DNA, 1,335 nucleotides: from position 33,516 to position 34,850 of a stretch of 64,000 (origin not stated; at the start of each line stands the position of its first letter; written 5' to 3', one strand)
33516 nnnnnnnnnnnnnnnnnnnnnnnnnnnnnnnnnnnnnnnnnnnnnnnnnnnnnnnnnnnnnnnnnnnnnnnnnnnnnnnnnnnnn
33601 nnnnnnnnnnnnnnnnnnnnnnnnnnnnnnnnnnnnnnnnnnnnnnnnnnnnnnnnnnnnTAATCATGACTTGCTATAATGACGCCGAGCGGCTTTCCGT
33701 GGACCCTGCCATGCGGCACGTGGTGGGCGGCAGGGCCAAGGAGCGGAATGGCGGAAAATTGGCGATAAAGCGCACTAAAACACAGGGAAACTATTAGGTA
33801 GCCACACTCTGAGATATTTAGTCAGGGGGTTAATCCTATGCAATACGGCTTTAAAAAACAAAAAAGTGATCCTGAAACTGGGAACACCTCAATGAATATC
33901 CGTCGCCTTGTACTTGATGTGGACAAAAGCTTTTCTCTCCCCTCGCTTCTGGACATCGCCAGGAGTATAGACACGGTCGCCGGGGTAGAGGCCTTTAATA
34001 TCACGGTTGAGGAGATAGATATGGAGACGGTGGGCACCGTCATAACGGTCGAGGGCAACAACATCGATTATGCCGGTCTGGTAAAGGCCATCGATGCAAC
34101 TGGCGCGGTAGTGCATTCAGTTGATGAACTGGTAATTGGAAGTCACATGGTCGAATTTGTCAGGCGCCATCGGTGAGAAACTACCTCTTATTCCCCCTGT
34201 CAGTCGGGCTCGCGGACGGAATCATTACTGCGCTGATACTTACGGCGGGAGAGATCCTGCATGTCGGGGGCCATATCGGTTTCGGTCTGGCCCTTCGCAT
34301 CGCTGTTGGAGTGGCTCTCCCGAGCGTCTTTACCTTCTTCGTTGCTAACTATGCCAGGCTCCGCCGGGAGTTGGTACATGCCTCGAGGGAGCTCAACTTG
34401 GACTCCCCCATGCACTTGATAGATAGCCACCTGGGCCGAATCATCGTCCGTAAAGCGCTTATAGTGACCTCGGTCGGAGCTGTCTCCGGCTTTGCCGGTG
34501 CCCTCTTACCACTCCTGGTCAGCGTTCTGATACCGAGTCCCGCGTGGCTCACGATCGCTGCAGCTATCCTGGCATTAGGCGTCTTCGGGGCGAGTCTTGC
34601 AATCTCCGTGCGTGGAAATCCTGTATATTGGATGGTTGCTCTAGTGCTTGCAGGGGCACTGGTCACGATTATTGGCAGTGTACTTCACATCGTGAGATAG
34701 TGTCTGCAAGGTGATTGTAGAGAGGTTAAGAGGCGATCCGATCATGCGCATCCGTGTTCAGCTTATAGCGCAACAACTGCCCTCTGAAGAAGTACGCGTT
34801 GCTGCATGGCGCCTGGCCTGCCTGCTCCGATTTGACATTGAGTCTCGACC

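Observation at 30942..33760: Di-myo-inositol phosphate (DIP) biosynthesis pair next to an IS5-like scar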

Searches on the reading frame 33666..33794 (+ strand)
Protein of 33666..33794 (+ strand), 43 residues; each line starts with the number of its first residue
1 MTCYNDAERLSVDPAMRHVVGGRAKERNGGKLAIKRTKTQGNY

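Call 31: search_protein_families(library=pfam, proteins=[window:33666-33794:+], max_evalue=10)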
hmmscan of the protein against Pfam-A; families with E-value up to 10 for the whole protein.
seq(43 aa): 0 families

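Call 32: search_protein_families(library=ncbifam, proteins=[window:33666-33794:+], max_evalue=10)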
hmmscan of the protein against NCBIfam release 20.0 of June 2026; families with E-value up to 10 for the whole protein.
seq(43 aa): 0 families

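Call 34: search_dna_similar(query=window:33666-33794:+, collection=plasmids, mode=protein, max_evalue=10, max_rows=15)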
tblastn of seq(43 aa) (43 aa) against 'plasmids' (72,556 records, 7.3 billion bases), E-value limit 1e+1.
Records with a match: 199; places in all: 225; records where one place covers at least 80% of the query: 0.
Best place of each record, by identity: 60-80% 199.
By first word of the organism name: Enterobacter 50; Pseudosulfitobacter 31; Phaeobacter 16; Klebsiella 16; Salmonella 14; Sphingobium 7; Sulfitobacter 6; Paracoccus 5; Sphingopyxis 5; Citrobacter 5; and 25 more.
By predicted mobility (MOB-suite, as given by PLSDB): conjugative 118; non-mobilizable 61; mobilizable 20.
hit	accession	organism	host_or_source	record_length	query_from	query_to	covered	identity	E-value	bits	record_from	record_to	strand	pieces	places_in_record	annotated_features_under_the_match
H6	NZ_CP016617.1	Microvirga ossetica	Vicia alpestris,cell culture,nodules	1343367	5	30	60%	69.2%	6e-3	39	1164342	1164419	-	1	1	none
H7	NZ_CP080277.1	Phaeobacter piscinae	-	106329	5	26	51%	77.3%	3e-3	39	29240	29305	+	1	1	IS1380 family transposase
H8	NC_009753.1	Paracoccus methylutens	-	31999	5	26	51%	72.7%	8e-3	38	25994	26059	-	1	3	none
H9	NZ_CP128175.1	Sphingobium baderi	mixed culture,activated sludge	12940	5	26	51%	72.7%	1e-2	37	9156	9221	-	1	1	IS1380-like element ISPme1 family transposase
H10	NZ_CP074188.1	Raoultella planticola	lake water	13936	5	26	51%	72.7%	1e-2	37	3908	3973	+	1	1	IS1380-like element ISPme1 family transposase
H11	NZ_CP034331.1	Tabrizicola piscis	Tanakia koreensis,mono bacterial isolate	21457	5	26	51%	72.7%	1e-2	37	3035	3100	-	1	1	IS1380-like element ISPme1 family transposase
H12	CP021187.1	Rhizorhabdus wittichii DC-6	activated sludge of a wastewater ...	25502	5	26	51%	72.7%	1e-2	37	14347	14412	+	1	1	IS1380 family transposase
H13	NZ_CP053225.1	Sphingobium sp. RSMS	whole organism,Storage tank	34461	5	26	51%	72.7%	1e-2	37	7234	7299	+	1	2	IS1380-like element ISPme1 family transposase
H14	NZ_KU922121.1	Xanthobacter flavus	-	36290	5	26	51%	72.7%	1e-2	37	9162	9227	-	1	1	IS1380-like element ISPme1 family transposase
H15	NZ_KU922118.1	Ancylobacter novellus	-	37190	5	26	51%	72.7%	1e-2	37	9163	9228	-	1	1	IS1380-like element ISPme1 family transposase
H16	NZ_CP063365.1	Xanthobacter dioxanivorans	pure culture,active sludge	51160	5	26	51%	72.7%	1e-2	37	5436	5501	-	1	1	IS1380-like element ISPme1 family transposase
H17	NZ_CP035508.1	Haematobacter massiliensis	single cell,human skin swab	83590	5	26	51%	72.7%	1e-2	37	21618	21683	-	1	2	IS1380-like element ISPme1 family transposase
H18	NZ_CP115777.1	Paracoccus albus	cell culture,sediment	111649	5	26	51%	72.7%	1e-2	37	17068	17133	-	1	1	IS1380-like element ISPme1 family transposase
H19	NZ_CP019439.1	Thioclava nitratireducens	pure culture,Surface seawater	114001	5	26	51%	72.7%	1e-2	37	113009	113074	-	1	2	IS1380-like element ISPme1 family transposase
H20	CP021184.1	Rhizorhabdus wittichii DC-6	activated sludge of a wastewater ...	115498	5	26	51%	72.7%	1e-2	37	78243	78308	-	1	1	IS1380 family transposase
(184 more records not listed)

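Call 64: get_annotated_region(hit=H7, flank=1600)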
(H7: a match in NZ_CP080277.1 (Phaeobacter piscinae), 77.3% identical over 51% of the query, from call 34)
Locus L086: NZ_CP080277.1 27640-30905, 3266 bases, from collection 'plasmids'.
description: Phaeobacter piscinae strain S26 plasmid pS26_106
organism: Phaeobacter piscinae (NCBI taxid 1580596)
taxonomy: Bacteria; Pseudomonadota; Alphaproteobacteria; Rhodobacterales; Roseobacteraceae; Phaeobacter; Phaeobacter piscinae
host: -; source: -; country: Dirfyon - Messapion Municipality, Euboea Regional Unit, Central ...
typing (MOB-suite, as given by PLSDB): non-mobilizable
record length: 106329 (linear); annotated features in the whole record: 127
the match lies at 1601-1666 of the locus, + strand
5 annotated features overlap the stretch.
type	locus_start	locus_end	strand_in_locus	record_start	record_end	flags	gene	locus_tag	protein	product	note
CDS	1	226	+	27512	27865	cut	-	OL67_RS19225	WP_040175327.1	hypothetical protein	-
CDS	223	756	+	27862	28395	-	-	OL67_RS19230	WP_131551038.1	hypothetical protein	-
CDS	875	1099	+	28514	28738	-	-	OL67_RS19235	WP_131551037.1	hypothetical protein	-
CDS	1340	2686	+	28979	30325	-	-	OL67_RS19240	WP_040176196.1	IS1380 family transposase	-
CDS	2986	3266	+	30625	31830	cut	-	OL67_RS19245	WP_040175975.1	Zn-dependent hydrolase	-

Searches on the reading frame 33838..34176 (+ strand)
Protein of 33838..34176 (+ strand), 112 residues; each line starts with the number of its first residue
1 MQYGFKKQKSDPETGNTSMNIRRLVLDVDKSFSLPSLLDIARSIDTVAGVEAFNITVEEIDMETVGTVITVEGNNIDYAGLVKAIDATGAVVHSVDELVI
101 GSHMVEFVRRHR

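Call 3: search_protein_families(library=pfam, proteins=[window:33838-34176:+], max_evalue=0.01)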
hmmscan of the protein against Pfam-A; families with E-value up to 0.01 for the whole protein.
window:33838-34176:+ (112 aa): 1 family
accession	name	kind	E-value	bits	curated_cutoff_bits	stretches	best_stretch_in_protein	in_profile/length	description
PF02680.19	DUF211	-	9.6e-28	96.6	22.1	1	20-107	1-87/89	Uncharacterized ArCR, COG1888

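Call 4: search_protein_families(library=ncbifam, proteins=[window:33838-34176:+], max_evalue=0.01)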
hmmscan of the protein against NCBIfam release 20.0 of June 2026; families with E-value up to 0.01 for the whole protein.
window:33838-34176:+ (112 aa): 1 family
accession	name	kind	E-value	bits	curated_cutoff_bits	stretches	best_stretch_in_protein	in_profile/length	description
TIGR02478.1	6PF1K_euk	equivalog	0.00071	17.9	708.4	1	41-97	294-349/744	6-phosphofructokinase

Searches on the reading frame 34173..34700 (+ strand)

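Call 3: search_protein_families(library=pfam, proteins=[window:34173-34700:+], max_evalue=0.01)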
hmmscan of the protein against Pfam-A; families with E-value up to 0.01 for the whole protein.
window:34173-34700:+ (175 aa): 0 families

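Call 4: search_protein_families(library=ncbifam, proteins=[window:34173-34700:+], max_evalue=0.01)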
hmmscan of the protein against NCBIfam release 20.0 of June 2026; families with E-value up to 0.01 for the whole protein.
window:34173-34700:+ (175 aa): 1 family
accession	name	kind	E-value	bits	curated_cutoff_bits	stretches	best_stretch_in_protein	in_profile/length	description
TIGR00267.1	TIGR00267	hypoth_equivalog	0.00028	20.6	156.95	1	11-169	5-164/171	TIGR00267 family protein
